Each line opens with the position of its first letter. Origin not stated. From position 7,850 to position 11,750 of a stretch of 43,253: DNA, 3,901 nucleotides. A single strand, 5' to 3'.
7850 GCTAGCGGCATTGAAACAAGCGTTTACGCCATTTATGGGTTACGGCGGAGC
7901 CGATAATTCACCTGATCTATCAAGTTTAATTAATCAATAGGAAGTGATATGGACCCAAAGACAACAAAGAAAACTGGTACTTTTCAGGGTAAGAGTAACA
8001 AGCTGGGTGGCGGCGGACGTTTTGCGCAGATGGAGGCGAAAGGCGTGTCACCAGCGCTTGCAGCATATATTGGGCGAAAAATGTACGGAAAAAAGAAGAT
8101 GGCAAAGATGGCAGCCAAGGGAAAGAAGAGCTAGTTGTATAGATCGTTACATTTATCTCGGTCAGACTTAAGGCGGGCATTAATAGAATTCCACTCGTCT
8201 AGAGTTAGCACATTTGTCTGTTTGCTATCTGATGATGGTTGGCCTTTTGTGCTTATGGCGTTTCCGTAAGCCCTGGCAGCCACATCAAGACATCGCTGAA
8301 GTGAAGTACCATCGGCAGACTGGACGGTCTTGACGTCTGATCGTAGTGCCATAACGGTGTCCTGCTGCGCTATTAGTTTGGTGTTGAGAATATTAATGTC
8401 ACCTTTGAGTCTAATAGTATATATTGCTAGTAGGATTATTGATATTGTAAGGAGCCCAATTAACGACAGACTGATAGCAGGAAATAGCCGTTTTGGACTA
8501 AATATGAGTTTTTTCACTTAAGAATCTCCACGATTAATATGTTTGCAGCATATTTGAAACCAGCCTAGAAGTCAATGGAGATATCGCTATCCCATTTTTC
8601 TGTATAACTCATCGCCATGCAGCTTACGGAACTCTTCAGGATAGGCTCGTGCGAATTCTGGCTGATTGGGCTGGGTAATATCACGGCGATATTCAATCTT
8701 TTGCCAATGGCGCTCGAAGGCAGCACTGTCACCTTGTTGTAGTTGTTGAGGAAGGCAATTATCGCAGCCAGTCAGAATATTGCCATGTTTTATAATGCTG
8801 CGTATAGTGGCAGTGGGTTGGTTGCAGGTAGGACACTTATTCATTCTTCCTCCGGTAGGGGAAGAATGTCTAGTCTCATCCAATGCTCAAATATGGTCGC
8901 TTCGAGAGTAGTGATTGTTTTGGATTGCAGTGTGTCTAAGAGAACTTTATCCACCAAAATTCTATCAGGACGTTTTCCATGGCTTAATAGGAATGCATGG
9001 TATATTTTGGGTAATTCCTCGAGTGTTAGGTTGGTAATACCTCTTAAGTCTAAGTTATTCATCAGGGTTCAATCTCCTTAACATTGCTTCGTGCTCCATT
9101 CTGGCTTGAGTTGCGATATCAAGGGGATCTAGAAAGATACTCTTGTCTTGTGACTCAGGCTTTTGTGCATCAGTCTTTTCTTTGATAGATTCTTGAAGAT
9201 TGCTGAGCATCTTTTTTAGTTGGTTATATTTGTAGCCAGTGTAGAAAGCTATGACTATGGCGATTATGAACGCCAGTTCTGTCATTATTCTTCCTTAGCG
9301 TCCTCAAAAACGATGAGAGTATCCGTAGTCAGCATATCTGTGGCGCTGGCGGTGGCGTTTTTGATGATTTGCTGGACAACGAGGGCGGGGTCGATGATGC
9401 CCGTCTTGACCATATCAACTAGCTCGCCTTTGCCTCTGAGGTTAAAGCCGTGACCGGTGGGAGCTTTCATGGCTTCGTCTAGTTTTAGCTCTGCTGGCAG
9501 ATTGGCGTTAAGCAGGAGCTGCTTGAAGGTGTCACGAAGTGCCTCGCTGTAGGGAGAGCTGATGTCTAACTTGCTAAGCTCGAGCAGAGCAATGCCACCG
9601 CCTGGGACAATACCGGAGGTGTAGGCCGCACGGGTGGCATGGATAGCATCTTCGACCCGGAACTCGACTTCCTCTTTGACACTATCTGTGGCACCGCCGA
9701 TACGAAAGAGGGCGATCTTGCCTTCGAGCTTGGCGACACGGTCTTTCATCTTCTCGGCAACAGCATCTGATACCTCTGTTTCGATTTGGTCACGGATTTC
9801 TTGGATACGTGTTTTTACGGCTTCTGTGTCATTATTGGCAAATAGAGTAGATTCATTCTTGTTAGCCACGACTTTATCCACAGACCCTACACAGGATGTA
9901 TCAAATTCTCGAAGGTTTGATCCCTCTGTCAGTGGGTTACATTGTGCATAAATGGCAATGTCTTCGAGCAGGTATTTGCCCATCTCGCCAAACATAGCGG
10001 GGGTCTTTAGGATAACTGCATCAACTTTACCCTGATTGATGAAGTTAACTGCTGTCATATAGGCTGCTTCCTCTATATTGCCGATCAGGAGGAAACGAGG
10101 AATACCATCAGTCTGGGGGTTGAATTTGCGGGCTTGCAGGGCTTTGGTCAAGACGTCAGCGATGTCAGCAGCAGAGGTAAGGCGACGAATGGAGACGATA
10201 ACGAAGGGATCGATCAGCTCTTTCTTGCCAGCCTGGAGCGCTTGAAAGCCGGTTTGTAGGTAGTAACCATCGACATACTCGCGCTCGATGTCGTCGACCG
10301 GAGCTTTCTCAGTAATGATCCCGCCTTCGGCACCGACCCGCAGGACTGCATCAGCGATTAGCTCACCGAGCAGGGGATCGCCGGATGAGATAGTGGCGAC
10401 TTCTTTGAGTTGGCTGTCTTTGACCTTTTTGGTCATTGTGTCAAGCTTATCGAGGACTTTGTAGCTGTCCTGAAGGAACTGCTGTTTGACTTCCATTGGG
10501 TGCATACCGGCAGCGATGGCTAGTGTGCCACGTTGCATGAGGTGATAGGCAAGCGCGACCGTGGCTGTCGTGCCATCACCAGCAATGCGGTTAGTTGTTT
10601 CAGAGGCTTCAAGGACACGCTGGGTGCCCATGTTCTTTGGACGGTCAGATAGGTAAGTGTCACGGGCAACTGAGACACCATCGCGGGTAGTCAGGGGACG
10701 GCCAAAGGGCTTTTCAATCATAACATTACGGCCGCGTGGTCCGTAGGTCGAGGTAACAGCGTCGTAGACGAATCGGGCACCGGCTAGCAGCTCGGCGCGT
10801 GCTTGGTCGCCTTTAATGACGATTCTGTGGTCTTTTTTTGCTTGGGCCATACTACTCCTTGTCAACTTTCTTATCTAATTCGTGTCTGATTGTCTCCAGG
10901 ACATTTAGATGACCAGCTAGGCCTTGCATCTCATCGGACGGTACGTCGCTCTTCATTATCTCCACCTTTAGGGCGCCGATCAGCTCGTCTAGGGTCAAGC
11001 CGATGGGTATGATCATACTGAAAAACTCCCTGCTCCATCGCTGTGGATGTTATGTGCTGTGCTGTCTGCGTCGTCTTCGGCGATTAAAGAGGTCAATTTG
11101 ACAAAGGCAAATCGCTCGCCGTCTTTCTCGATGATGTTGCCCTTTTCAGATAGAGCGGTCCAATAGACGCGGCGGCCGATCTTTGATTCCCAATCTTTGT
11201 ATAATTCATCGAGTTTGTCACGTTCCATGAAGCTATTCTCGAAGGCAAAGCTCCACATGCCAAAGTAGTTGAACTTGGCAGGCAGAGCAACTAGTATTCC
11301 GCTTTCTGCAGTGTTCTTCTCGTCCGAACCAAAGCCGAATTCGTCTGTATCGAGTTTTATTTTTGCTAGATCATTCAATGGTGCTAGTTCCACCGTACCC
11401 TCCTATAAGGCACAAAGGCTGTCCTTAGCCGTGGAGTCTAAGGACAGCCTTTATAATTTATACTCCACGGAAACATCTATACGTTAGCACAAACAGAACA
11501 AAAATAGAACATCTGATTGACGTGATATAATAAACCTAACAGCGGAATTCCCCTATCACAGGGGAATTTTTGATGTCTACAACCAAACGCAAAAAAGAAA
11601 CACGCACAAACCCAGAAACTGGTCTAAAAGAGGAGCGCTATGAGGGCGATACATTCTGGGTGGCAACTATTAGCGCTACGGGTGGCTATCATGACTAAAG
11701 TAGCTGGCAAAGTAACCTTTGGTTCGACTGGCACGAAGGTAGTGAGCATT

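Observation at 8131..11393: Minus-strand island with a full-length GroEL and a divergent GroES/gp31-like gene in a 43-kb phage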

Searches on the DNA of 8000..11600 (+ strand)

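Call 5: search_dna_similar(query=window:8000-11600:+, collection=phages, mode=near, max_rows=30)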
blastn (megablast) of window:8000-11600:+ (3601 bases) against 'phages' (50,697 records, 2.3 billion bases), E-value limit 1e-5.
No match.

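Call 89: search_rna_families(source=window, start=11350, end=11600, threshold=evalue, max_evalue=10)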
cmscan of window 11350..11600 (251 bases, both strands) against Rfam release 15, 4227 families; matches with E-value up to 10: 11.
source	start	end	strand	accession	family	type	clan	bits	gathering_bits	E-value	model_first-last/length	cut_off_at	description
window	11523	11572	-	RF00238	ctRNA_pND324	Gene; antisense;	-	20.9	45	0.75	1-86/86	no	ctRNA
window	11412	11471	-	RF02580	tsr31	Gene; sRNA;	-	20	50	0.49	1-70/70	no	S. aureus tsr31 small RNA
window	11408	11461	-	RF04121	mir-1289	Gene; miRNA;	-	18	66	0.41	1-91/91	no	mir-1289 microRNA precursor family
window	11401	11471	-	RF03800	mir-4477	Gene; miRNA;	-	17.5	74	0.69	1-81/81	no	mir-4477 microRNA precursor family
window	11409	11457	-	RF03961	mir-9033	Gene; miRNA;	-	16.7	100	0.73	1-72/72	no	mir-9033 microRNA precursor family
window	11411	11455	-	RF02021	mir-3179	Gene; miRNA;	-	16.6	90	1.4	1-84/84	no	mir-3179 microRNA precursor family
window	11412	11454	-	RF04147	MIR6224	Gene; miRNA;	-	16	171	0.6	1-176/176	no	MIR6224 microRNA precursor family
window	11414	11450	-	RF03566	mir-4875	Gene; miRNA;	-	15.3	90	2.3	1-73/73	no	mir-4875 microRNA precursor family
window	11401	11471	+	RF03800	mir-4477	Gene; miRNA;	-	15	74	3.1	1-81/81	no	mir-4477 microRNA precursor family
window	11414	11451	+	RF03961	mir-9033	Gene; miRNA;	-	14.1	100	3.7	11-61/72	no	mir-9033 microRNA precursor family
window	11487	11544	-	RF01283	snoU30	Gene; snRNA; snoRNA; CD-box;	CL00052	13.8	45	7.6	1-86/86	no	Small nucleolar RNA U30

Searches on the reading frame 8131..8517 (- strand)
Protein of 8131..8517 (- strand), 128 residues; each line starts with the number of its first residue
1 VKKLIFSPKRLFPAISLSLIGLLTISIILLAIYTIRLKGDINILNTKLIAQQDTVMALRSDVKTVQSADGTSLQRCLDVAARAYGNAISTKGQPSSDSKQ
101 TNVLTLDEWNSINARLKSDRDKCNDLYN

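Call 3: search_protein_families(library=pfam, proteins=[window:8131-8517:-], max_evalue=1)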
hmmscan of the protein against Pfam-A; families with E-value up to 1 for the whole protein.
window:8131-8517:- (128 aa): 0 families

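Call 4: search_protein_families(library=phrogs, proteins=[window:8131-8517:-], max_evalue=0.1)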
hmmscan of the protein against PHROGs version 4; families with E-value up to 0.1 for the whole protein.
window:8131-8517:- (128 aa): 0 families

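Call 102: search_protein_families(library=padloc, proteins=[window:8131-8517:-], max_evalue=0.01)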
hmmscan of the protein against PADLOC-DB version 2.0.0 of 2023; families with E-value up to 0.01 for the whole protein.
window:8131-8517:- (128 aa): 0 families

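Call 103: search_protein_families(library=ncbifam, proteins=[window:8131-8517:-], max_evalue=0.01)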
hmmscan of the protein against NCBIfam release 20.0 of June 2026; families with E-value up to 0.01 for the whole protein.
window:8131-8517:- (128 aa): 0 families

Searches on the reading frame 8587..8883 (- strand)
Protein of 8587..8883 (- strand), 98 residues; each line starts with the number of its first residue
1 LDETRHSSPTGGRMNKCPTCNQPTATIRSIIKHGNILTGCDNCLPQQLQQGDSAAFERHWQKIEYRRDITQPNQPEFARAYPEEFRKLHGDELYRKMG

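Call 3: search_protein_families(library=pfam, proteins=[window:8587-8883:-], max_evalue=1)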
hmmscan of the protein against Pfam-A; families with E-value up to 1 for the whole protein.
window:8587-8883:- (98 aa): 1 family
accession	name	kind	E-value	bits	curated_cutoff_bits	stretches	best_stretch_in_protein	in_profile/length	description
PF03255.19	ACCA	-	0.22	11.1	23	1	58-95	52-89/310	Acetyl co-enzyme A carboxylase carboxyltransferase-like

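Call 4: search_protein_families(library=phrogs, proteins=[window:8587-8883:-], max_evalue=0.1)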
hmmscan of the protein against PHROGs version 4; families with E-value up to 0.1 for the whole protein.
window:8587-8883:- (98 aa): 3 families
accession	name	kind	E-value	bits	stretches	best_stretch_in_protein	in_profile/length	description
phrog_7649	-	unknown function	0.016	16.2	1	9-44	152-187/193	-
phrog_5048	-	unknown function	0.022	15.7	1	11-43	7-36/52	-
phrog_1076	-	transcription regulation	0.044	14.2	1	11-59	92-142/339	FmdB-like transcriptional regulator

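Call 102: search_protein_families(library=padloc, proteins=[window:8587-8844:-], max_evalue=0.01)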
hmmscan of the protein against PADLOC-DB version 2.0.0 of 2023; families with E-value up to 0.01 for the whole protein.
window:8587-8844:- (85 aa): 0 families

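Call 103: search_protein_families(library=ncbifam, proteins=[window:8587-8844:-], max_evalue=0.01)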
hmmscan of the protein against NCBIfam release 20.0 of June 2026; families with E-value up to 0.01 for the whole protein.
window:8587-8844:- (85 aa): 0 families

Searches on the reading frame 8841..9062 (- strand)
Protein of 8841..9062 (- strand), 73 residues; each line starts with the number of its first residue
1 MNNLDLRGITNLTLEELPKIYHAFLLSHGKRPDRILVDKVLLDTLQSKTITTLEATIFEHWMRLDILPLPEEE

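Call 3: search_protein_families(library=pfam, proteins=[window:8841-9062:-], max_evalue=1)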
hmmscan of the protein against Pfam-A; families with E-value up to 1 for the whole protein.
window:8841-9062:- (73 aa): 0 families

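Call 4: search_protein_families(library=phrogs, proteins=[window:8841-9062:-], max_evalue=0.1)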
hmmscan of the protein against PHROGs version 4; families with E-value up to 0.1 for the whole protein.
window:8841-9062:- (73 aa): 1 family
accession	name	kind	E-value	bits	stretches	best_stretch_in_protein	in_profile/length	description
phrog_10717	-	unknown function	0.078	13.9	1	7-36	13-42/74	-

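Call 102: search_protein_families(library=padloc, proteins=[window:8841-9062:-], max_evalue=0.01)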
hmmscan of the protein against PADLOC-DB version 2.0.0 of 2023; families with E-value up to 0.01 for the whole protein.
window:8841-9062:- (73 aa): 0 families

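Call 103: search_protein_families(library=ncbifam, proteins=[window:8841-9062:-], max_evalue=0.01)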
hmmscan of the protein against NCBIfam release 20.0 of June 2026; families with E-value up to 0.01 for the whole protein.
window:8841-9062:- (73 aa): 0 families

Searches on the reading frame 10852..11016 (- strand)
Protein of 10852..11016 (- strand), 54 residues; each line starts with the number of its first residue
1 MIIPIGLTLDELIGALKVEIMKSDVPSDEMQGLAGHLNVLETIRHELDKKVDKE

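Call 3: search_protein_families(library=pfam, proteins=[window:10852-11016:-], max_evalue=1)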
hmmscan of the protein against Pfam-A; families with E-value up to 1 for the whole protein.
window:10852-11016:- (54 aa): 0 families

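Call 4: search_protein_families(library=phrogs, proteins=[window:10852-11016:-], max_evalue=0.1)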
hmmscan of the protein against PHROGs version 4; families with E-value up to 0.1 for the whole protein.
window:10852-11016:- (54 aa): 0 families

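Call 99: find_homologous_proteins(query=window:10855-11016:-, max_evalue=0.01)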
Query window:10855-11016:- (54 aa): 2 proteins with E <= 0.01 among 2 candidates.
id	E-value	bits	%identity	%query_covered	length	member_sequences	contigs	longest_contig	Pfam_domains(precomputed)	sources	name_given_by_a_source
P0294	4.5e-26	106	100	100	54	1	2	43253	-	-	-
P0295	1.6e-16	76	75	98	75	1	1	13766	-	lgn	-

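Call 100: find_encoding_contigs(protein=P0295, flank=4000, max_places=2)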
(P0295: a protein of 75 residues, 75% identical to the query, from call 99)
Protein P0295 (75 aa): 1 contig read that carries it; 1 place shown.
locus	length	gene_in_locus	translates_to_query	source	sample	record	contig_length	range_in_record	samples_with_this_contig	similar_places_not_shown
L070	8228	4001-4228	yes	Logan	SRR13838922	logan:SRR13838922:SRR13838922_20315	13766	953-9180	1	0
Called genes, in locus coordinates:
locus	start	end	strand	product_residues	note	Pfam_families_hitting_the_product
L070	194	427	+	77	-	-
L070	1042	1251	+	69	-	-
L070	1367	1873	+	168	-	-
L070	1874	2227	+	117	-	-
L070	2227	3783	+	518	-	PF00118:Cpn60_TCP1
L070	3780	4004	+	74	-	-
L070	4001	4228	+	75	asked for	-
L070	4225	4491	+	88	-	-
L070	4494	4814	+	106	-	-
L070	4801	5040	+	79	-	-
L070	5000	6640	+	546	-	PF05876:GpA_ATPase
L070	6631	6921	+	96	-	-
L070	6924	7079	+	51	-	-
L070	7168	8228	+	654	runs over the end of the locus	PF16510:P22_portal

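Call 102: search_protein_families(library=padloc, proteins=[window:10852-11016:-], max_evalue=0.01)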
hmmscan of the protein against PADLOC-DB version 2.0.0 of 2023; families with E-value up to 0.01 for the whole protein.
window:10852-11016:- (54 aa): 0 families
